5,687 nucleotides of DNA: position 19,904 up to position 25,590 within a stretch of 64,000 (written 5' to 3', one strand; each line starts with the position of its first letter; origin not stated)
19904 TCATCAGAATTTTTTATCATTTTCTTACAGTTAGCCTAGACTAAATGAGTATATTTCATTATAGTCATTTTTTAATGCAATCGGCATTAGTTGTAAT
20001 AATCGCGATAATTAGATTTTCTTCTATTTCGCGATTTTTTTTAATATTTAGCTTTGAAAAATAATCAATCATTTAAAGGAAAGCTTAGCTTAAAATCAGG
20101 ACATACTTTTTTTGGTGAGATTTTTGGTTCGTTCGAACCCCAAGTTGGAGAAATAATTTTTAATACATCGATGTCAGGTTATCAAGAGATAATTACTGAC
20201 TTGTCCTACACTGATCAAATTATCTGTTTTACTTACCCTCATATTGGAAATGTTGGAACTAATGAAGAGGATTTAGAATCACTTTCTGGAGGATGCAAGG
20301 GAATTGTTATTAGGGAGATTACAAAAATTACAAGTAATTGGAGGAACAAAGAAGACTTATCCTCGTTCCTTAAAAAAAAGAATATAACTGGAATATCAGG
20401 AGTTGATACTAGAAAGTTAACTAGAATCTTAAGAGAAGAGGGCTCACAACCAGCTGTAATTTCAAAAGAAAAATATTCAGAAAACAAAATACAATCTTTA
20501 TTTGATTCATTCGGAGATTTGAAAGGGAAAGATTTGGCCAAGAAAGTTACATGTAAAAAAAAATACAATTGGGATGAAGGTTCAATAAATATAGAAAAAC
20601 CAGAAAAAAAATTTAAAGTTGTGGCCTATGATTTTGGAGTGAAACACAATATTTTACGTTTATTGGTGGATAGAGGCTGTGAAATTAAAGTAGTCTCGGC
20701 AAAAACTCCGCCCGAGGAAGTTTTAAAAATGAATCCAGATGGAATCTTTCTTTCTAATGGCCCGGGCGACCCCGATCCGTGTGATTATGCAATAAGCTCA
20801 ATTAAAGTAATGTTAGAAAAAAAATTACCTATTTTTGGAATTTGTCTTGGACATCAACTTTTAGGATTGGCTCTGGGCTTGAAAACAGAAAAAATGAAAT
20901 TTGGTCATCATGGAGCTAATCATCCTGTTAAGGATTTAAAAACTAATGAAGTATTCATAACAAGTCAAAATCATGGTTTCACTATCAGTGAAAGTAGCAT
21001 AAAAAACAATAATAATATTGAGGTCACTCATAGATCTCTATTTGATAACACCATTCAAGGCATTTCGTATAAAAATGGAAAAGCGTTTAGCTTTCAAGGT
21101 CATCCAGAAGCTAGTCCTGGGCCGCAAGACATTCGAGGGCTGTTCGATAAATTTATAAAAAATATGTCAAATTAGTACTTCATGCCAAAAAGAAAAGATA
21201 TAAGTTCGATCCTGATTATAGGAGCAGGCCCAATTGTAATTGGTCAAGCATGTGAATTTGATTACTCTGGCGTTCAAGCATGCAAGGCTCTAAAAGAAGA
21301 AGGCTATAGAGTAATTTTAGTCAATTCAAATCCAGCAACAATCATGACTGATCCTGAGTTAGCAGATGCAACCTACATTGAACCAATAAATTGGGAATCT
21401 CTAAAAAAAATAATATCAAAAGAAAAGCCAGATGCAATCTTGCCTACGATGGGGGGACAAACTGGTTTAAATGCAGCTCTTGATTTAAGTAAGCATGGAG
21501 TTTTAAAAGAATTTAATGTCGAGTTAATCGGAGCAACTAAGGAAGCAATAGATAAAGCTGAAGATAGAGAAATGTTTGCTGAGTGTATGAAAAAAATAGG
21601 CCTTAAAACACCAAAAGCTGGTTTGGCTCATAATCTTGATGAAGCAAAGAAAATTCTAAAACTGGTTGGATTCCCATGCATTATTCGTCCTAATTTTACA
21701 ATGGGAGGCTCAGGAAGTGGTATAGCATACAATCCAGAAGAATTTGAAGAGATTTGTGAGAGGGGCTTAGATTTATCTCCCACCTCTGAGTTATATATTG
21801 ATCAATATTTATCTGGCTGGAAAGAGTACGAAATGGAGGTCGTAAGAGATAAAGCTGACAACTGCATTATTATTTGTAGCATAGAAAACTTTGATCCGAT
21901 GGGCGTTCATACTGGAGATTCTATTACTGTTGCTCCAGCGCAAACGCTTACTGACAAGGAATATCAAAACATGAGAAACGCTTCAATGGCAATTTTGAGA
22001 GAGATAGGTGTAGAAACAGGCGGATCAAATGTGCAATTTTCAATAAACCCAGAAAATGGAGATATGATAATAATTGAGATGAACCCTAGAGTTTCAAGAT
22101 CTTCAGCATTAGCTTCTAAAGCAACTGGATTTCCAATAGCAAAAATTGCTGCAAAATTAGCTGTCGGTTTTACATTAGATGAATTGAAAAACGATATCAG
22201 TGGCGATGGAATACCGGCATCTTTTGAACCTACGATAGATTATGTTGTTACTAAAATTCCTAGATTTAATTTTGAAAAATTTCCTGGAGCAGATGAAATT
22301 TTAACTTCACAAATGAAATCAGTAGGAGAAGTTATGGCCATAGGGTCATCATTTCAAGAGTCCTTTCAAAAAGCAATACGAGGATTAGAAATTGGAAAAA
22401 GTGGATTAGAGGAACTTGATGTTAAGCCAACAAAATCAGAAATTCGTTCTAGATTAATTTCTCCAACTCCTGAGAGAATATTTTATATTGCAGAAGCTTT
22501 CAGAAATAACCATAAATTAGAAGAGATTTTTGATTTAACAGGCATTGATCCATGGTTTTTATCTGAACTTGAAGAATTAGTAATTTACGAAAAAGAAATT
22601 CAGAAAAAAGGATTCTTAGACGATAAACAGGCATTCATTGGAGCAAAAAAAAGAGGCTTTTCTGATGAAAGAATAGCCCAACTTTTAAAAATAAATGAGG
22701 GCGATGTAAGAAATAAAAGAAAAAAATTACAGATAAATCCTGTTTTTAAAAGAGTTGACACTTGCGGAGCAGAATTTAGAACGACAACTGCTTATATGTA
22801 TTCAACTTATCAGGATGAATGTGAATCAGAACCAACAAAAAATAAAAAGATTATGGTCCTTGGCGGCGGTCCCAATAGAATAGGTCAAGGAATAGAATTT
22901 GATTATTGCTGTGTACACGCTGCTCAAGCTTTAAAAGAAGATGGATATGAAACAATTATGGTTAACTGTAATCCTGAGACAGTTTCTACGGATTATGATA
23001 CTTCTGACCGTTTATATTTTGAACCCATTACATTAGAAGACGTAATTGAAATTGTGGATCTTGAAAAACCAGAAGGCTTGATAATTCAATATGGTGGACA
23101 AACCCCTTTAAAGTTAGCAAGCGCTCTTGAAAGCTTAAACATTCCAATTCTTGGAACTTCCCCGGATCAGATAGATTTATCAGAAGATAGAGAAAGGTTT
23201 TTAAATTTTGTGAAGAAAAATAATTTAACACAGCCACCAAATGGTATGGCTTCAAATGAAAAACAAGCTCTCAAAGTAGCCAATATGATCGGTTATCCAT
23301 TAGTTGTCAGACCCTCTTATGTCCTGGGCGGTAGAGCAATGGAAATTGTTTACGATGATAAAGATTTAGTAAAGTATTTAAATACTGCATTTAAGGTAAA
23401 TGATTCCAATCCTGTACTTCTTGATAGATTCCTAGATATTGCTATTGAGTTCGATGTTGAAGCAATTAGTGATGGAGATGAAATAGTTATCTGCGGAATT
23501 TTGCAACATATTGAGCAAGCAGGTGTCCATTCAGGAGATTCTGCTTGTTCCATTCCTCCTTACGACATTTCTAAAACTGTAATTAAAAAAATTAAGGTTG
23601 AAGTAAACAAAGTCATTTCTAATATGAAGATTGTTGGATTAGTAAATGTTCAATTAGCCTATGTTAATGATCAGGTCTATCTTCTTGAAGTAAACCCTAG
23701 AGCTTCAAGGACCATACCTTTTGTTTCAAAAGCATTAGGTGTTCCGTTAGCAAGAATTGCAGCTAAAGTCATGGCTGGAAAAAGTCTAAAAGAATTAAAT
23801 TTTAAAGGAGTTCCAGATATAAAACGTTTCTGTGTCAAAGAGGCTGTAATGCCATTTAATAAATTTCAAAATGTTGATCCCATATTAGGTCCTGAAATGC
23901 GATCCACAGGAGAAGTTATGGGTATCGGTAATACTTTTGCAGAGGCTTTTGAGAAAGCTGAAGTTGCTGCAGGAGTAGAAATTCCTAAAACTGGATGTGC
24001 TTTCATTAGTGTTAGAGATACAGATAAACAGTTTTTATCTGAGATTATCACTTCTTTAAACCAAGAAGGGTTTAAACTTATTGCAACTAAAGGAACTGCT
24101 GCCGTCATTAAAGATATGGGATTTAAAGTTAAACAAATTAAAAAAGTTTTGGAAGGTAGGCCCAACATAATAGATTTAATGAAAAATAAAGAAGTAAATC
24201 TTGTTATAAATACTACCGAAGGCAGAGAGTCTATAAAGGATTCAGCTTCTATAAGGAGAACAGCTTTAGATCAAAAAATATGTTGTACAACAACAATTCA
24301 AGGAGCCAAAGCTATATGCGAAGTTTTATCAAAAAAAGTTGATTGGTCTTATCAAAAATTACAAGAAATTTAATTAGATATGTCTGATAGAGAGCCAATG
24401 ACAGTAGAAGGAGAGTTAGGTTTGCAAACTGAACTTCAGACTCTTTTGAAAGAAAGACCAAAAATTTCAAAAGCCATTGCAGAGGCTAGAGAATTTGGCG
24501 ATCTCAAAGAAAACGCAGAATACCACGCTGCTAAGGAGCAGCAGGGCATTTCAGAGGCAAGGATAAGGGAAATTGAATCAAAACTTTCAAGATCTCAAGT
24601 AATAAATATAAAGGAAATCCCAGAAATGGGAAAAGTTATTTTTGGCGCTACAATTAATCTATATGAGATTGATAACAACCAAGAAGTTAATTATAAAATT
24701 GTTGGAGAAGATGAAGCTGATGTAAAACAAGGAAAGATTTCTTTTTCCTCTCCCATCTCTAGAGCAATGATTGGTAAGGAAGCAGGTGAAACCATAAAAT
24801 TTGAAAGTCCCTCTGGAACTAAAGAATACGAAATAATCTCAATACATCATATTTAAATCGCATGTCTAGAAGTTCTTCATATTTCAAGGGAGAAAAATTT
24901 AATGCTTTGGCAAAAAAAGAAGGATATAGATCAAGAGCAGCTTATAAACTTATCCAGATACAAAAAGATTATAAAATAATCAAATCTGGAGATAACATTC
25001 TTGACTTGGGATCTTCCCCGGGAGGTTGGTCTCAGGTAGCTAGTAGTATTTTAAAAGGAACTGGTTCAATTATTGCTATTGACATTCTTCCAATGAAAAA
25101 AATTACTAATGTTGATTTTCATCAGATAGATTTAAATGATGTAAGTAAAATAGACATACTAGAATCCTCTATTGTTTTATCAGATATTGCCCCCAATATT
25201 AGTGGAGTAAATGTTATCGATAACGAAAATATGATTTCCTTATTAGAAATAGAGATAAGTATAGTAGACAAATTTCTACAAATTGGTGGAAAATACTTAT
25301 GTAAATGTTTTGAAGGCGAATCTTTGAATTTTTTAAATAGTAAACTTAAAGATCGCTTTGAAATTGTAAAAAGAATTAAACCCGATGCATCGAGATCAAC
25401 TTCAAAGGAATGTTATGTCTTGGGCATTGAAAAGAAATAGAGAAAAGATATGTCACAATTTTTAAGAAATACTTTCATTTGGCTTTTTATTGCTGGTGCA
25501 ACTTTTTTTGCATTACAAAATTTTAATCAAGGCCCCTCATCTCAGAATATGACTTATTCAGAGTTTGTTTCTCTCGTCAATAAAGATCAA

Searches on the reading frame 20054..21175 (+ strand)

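Call 77: search_protein_families(library=pfam, proteins=[window:20054-21175:+], max_evalue=0.00001)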
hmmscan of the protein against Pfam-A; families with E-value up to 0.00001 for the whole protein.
window:20054-21175:+ (373 aa): 2 families
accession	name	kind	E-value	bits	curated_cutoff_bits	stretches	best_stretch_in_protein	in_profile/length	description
PF00117.34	GATase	-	3.4e-52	177.3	22.8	1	191-369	2-189/190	Glutamine amidotransferase class-I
PF00988.28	CPSase_sm_chain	-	2.7e-47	160.1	27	1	11-136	1-126/126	Carbamoyl-phosphate synthase small chain, CPSase domain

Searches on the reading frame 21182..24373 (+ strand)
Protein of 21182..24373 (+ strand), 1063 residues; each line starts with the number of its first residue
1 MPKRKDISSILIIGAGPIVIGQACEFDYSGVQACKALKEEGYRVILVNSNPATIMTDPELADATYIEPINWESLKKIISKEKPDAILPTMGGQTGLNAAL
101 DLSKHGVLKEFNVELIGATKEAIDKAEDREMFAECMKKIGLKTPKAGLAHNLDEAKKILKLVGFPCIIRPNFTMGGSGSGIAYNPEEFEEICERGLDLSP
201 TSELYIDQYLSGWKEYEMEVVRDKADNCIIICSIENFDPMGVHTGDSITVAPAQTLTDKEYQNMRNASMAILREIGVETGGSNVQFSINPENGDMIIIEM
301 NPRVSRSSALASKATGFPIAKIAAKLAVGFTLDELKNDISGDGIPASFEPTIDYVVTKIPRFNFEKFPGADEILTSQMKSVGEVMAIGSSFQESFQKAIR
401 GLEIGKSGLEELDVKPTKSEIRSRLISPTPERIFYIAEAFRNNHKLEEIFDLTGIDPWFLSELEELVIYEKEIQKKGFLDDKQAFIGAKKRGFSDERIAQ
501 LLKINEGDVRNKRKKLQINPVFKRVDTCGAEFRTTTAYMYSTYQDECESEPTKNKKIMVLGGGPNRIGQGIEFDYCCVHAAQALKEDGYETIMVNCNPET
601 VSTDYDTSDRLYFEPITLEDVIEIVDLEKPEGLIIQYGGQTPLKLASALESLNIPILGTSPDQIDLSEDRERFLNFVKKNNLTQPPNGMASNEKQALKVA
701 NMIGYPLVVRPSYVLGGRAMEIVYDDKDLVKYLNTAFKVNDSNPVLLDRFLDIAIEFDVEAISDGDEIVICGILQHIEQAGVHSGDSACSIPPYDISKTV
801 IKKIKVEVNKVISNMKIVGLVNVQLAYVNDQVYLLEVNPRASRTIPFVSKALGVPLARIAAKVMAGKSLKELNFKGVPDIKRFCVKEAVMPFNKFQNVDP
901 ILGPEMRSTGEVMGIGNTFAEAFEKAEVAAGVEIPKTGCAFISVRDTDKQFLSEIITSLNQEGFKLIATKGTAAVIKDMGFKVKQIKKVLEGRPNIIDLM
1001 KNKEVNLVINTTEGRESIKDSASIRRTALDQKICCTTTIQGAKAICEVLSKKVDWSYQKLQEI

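Call 77: search_protein_families(library=pfam, proteins=[window:21182-24373:+], max_evalue=0.00001)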
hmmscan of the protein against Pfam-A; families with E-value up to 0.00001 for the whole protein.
window:21182-24373:+ (1063 aa): 10 families
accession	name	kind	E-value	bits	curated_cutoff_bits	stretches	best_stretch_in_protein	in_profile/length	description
PF02786.22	CPSase_L_D2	-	2.6e-106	354.3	19.8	2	128-334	1-210/211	Carbamoyl-phosphate synthase L chain, ATP binding domain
PF25596.1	CPSase_L_D1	-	1.2e-99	328.8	27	2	554-665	2-117/118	Carbamoyl phosphate synthase preATP-grasp domain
PF02787.25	CPSase_L_D3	-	3.4e-25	88.3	26.6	1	424-501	2-79/80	Carbamoyl-phosphate synthetase large chain, oligomerisation domain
PF02142.27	MGS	-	3.3e-20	72.5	24.1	1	954-1037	4-94/94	MGS-like domain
PF02222.28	ATP-grasp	-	4.1e-16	59.6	27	1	676-841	2-163/179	ATP-grasp domain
PF15632.11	ATPgrasp_Ter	-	6.1e-11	42.6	29.1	1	809-867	54-111/131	ATP-grasp in the biosynthetic pathway with Ter operon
PF07478.18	Dala_Dala_lig_C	-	7.1e-10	39.2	24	0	691-839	23-174/204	D-ala D-ala ligase C-terminus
PF02655.19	ATP-grasp_3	-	1.2e-09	38.8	23.2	0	675-841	9-157/160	ATP-grasp domain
PF08443.16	RimK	-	2.2e-07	31.1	21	0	669-857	3-181/188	RimK-like ATP-grasp domain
PF13535.11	ATP-grasp_4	-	6e-07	29.7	27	0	163-303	2-151/160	ATP-grasp domain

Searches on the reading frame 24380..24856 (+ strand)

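Call 77: search_protein_families(library=pfam, proteins=[window:24380-24856:+], max_evalue=0.00001)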
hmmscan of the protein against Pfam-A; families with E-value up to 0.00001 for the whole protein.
window:24380-24856:+ (158 aa): 2 families
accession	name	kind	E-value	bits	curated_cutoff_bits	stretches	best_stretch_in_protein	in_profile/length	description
PF01272.25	GreA_GreB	-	3.9e-26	91.3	26.9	1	84-156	4-76/77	Transcription elongation factor, GreA/GreB, C-term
PF03449.20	GreA_GreB_N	-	1.3e-25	89.8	24.5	1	6-74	2-71/71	Transcription elongation factor, N-terminal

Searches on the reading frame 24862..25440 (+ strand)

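Call 78: search_protein_families(library=pfam, proteins=[window:24862-25440:+], max_evalue=0.00001)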
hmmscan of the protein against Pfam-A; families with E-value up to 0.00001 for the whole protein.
window:24862-25440:+ (192 aa): 1 family
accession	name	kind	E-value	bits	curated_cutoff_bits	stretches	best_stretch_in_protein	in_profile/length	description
PF01728.25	FtsJ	-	1.8e-44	152.2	24.1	1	22-189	1-179/181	FtsJ-like methyltransferase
